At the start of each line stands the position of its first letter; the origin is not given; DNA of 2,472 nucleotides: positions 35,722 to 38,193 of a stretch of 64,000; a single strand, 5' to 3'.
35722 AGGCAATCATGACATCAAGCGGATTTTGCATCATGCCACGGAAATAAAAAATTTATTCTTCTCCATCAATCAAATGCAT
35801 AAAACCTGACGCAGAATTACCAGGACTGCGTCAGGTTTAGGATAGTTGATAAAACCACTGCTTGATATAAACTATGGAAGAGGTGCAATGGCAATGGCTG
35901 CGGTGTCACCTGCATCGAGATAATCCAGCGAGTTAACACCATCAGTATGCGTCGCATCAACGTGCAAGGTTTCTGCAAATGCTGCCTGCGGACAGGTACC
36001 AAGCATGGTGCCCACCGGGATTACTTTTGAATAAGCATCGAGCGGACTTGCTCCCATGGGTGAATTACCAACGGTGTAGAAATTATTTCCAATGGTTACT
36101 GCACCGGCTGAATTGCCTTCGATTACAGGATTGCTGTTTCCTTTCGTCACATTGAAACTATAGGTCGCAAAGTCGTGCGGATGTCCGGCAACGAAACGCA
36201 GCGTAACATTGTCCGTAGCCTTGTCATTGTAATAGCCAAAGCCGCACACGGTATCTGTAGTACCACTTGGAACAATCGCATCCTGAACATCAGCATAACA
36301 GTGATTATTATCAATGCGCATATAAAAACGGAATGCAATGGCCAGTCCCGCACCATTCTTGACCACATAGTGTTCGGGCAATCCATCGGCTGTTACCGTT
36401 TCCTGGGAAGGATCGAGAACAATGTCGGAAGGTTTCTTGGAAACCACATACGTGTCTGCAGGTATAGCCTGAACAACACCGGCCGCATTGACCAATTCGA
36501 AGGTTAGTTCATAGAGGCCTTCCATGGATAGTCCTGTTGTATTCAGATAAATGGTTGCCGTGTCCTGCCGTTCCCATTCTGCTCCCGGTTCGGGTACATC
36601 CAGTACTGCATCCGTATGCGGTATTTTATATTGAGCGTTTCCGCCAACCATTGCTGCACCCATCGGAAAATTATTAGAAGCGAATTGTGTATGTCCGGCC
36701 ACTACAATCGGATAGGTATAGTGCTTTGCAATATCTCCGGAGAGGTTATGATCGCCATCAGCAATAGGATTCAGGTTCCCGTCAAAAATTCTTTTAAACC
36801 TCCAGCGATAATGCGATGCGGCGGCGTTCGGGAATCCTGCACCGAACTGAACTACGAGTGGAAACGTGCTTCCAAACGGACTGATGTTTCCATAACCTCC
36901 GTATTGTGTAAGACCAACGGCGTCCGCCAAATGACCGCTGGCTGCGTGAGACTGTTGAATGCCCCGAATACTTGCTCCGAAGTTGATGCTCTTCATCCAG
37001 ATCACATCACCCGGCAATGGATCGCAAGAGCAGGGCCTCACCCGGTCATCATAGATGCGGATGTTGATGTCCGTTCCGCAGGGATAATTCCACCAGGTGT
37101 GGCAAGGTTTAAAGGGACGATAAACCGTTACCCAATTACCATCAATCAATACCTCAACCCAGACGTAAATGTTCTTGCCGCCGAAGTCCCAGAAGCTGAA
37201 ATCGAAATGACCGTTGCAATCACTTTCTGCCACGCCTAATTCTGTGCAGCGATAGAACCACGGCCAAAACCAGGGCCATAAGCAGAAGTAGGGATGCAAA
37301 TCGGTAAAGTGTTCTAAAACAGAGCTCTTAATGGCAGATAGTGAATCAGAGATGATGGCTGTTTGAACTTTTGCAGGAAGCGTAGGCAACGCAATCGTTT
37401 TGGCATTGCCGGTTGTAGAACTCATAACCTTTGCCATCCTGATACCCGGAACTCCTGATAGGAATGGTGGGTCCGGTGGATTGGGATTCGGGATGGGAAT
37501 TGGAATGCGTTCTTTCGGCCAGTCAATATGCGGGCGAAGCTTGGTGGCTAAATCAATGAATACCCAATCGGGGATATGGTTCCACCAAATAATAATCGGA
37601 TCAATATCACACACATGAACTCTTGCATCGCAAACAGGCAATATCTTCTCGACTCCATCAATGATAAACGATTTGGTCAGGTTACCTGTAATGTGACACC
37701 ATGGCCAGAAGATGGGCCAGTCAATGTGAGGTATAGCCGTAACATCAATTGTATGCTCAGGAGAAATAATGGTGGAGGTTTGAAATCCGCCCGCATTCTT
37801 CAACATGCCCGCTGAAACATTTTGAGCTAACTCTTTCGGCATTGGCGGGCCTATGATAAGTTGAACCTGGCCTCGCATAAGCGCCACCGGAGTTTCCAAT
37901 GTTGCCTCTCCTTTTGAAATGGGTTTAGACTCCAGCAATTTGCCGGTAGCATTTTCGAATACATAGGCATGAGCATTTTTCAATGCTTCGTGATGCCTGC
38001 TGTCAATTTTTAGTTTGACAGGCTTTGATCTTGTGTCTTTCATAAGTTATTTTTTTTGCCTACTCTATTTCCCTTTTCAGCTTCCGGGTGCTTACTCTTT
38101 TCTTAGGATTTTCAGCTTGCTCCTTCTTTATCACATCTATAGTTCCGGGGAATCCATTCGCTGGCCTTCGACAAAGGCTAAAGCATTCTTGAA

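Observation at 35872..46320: Ten-kb minus-strand cluster of signal-peptide-less orphan proteins tied together by a repeated leader module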

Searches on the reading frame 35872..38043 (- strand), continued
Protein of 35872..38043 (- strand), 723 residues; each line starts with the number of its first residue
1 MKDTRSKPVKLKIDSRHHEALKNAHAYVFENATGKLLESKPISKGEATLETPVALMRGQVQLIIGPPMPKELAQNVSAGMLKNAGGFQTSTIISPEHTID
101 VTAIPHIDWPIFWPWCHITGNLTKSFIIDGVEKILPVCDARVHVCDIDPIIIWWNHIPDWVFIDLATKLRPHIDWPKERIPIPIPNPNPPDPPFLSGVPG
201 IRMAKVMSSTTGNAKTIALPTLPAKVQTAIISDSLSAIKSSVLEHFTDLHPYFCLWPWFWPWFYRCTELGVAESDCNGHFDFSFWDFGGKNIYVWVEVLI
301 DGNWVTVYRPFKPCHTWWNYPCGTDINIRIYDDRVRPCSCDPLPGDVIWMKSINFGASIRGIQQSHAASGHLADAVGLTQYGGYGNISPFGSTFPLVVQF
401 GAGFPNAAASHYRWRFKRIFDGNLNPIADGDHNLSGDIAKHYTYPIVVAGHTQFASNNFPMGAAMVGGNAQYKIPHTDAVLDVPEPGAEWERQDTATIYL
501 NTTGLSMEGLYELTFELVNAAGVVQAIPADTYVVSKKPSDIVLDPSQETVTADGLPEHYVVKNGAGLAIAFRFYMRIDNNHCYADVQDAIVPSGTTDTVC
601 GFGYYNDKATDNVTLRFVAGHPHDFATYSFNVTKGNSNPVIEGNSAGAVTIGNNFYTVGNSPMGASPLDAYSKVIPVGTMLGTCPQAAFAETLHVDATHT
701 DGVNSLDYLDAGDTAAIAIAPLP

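Call 106: find_encoding_contigs(protein=P0005, flank=10000, max_places=1)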
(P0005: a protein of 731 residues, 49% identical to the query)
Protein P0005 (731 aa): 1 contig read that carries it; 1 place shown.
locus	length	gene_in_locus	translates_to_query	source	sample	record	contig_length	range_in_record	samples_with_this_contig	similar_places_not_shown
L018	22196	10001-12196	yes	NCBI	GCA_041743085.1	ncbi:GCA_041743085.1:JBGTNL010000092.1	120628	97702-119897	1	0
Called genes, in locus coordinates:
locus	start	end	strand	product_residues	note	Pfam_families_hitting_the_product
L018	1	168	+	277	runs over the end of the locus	PF00005:ABC_tran, PF13304:AAA_21 (faint)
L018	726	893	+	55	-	-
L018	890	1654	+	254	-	PF09674:DUF2400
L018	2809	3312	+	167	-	-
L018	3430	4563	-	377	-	PF01408:GFO_IDH_MocA, PF22725:GFO_IDH_MocA_C3, PF02894:GFO_IDH_MocA_C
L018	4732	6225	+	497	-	PF00450:Peptidase_S10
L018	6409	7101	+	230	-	PF00657:Lipase_GDSL, PF13472:Lipase_GDSL_2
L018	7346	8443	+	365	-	PF00728:Glyco_hydro_20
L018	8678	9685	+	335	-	PF00535:Glycos_transf_2, PF10111:Glyco_tranf_2_2 (faint), PF13506:Glyco_transf_21, PF13641:Glyco_tranf_2_3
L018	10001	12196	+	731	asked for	-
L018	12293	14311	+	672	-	PF07584:BatA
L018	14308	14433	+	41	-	-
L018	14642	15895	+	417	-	PF01979:Amidohydro_1 (weak), PF12890:DHOase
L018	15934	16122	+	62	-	-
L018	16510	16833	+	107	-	PF09685:MamF_MmsF (weak)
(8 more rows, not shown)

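Call 107: find_encoding_contigs(protein=P0024, flank=10000, max_places=1)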
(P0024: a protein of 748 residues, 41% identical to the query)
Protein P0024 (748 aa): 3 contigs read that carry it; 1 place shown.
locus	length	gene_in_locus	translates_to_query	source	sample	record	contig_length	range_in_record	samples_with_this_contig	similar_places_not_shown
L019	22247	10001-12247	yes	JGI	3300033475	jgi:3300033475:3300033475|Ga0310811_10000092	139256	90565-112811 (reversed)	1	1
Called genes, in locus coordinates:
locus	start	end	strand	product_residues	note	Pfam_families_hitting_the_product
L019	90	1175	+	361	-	PF01883:FeS_assembly_P, PF00142:Fer4_NifH (faint), PF01656:CbiA, PF09140:MipZ (weak), PF10609:ParA, PF13614:AAA_31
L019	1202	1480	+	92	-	PF01106:NifU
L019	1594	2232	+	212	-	-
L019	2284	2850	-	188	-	PF01327:Pep_deformylase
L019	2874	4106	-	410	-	PF00675:Peptidase_M16, PF05193:Peptidase_M16_C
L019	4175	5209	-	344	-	PF01261:AP_endonuc_2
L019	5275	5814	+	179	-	PF00156:Pribosyltran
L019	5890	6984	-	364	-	PF01841:Transglut_core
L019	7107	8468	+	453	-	PF02447:GntP_permease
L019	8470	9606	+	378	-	PF02595:Gly_kinase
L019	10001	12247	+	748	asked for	-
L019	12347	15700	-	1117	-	PF17757:UvrB_inter, PF02559:CarD_TRCF_RID, PF04851:ResIII, PF00270:DEAD, PF22590:Cas3-like_C_2 (faint), PF00271:Helicase_C, PF03461:TRCF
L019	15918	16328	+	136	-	PF13858:DUF4199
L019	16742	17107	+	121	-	PF05154:TM2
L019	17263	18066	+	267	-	PF20240:DUF6597, PF12833:HTH_18, PF00165:HTH_AraC (weak)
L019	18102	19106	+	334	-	PF00795:CN_hydrolase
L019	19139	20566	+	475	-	PF01120:Alpha_L_fucos, PF16757:Fucosidase_C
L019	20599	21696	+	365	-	PF01784:DUF34_NIF3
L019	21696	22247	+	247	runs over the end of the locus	PF02591:Zn_ribbon_9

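Call 119: fold_search(model_id=the predicted structure, library=viral)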
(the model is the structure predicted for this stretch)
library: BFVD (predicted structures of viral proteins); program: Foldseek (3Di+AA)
matches with E <= 10: 451; with E <= 0.001: 10
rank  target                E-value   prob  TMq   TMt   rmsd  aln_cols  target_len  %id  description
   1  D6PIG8                3.4e-06  0.99  0.14  0.17  27.4       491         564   10  (no name in the UniProt tables at hand)
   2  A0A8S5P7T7            5.9e-06  0.93  0.14  0.13  37.5       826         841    7  FN3 [Siphoviridae sp. ctmYS12]
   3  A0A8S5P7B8            2.1e-05  1.00  0.17  0.23  12.7       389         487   10  Fibronectin type-III domain-containing protein [Siphoviridae sp. ctsUY14]
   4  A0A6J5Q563            1.2e-04  0.90  0.12  0.11  21.3       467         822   12  Big-1 (Bacterial Ig-like domain 1) domain containing protein [uncultured Caudovirales phage]
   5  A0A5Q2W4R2            2.0e-04  0.97  0.12  0.24  12.8       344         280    7  (no name in the UniProt tables at hand)
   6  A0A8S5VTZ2            2.9e-04  0.57  0.09  0.11  21.6       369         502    8  Uncharacterized protein [Ackermannviridae sp.]
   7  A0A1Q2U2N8            4.3e-04  0.33  0.11  0.06  54.6       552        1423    9  Putative hemagglutinin/hemolysin-related protein [Vibrio phage pTD1]
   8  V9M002                4.8e-04  0.18  0.08  0.08  24.5       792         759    9  Uncharacterized protein [Vibrio phage VP4B]
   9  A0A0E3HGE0            6.3e-04  0.82  0.12  0.15  25.6       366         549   10  Virion structural protein [Synechococcus phage ACG-2014i]
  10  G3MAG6                8.8e-04  0.23  0.12  0.08  49.8       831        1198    7  Gp425 [Bacillus phage G]
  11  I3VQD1                1.0e-03  0.72  0.11  0.19  14.1       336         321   10  B148 [miniopterid betaherpesvirus 1]
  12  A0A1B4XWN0            1.2e-03  0.57  0.09  0.13  20.9       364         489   10  Uncharacterized protein [Tenacibaculum phage pT24]
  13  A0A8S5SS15            1.3e-03  0.44  0.14  0.16  39.3       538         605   10  Baseplate protein [Siphoviridae sp. ct5wd11]
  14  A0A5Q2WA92            1.6e-03  0.99  0.18  0.10  12.1       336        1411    8  (no name in the UniProt tables at hand)
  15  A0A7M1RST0            1.8e-03  0.57  0.12  0.08  19.3       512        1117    8  Phosphatase [uncultured phage cr7_1]
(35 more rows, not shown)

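Call 124: find_encoding_contigs(protein=P0030, flank=10000, max_places=1)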
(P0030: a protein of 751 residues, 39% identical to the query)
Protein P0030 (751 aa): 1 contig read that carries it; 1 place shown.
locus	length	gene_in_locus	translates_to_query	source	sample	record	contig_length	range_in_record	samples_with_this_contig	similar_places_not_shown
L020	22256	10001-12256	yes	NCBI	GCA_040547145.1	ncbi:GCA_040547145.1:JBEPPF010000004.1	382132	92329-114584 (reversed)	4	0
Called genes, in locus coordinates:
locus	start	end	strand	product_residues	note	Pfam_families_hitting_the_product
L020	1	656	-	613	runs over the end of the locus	-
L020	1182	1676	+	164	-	-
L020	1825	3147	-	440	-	PF17293:Arm-DNA-bind_5, PF13102:Phage_int_SAM_5, PF00589:Phage_integrase (weak)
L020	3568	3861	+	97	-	PF06291:Lambda_Bor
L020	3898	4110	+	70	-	-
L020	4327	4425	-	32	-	-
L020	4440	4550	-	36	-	-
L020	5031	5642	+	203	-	PF00072:Response_reg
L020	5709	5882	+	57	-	-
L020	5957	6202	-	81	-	-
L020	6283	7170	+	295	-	PF13489:Methyltransf_23, PF01209:Ubie_methyltran, PF13847:Methyltransf_31, PF08241:Methyltransf_11, PF08242:Methyltransf_12, PF13649:Methyltransf_25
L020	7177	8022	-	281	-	PF13620:CarboxypepD_reg, PF13715:CarbopepD_reg_2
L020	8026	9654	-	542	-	PF00005:ABC_tran, PF02463:SMC_N (faint), PF13304:AAA_21 (faint), PF12848:ABC_tran_Xtn, PF00005:ABC_tran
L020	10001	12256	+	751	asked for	-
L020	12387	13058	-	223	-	PF00072:Response_reg, PF00196:GerE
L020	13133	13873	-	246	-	PF07730:HisKA_3, PF02518:HATPase_c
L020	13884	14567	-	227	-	-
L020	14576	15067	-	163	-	-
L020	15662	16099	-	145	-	PF10604:Polyketide_cyc2 (weak)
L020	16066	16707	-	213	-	PF00156:Pribosyltran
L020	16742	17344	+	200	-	PF00293:NUDIX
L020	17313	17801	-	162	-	PF01467:CTP_transf_like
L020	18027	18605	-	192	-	PF27456:NudK_N, PF00293:NUDIX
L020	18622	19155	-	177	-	PF03602:Cons_hypoth95, PF05175:MTS, PF09445:Methyltransf_15 (weak), PF13847:Methyltransf_31, PF13649:Methyltransf_25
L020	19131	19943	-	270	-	PF12864:DUF3822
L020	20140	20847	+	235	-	-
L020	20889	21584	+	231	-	-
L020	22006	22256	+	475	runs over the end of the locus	PF05970:PIF1, PF13604:AAA_30, PF13245:AAA_19, PF01443:Viral_helicase1 (faint), PF13401:AAA_22 (weak), PF13538:UvrD_C_2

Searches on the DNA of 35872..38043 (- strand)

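Call 23: search_rna_families(sources=[L002, L004, L006], threshold=evalue, max_evalue=1)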
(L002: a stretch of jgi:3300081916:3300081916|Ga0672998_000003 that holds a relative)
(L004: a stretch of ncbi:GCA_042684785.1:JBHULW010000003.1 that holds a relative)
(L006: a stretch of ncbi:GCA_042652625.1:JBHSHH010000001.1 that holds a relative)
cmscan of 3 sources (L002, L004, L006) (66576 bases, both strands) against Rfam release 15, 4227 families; matches with E-value up to 1: 2.
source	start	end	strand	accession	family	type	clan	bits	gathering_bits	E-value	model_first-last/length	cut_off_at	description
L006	9993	10028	+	RF02914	DUF805b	Cis-reg;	CL00115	32.9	35.6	1.9e-05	1-35/35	no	DUF805b RNA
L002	14456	14537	-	RF00558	L20_leader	Cis-reg; leader;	-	26.9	58.7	0.43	1-127/127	no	Ribosomal protein L20 leader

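Call 122: search_rna_families(sources=[L017, L018, L019], threshold=evalue, max_evalue=1)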
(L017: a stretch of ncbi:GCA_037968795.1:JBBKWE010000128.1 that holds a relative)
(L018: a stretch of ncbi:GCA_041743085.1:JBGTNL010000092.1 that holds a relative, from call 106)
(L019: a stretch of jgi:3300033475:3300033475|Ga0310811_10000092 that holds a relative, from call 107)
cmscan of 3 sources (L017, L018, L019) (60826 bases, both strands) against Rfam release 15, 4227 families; matches with E-value up to 1: 2.
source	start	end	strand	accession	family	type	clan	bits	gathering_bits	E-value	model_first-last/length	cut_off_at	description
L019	9910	9946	+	RF02914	DUF805b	Cis-reg;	CL00115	28.2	35.6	0.00072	1-35/35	no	DUF805b RNA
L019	9947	9979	+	RF02914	DUF805b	Cis-reg;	CL00115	25.9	35.6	0.004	2-34/35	no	DUF805b RNA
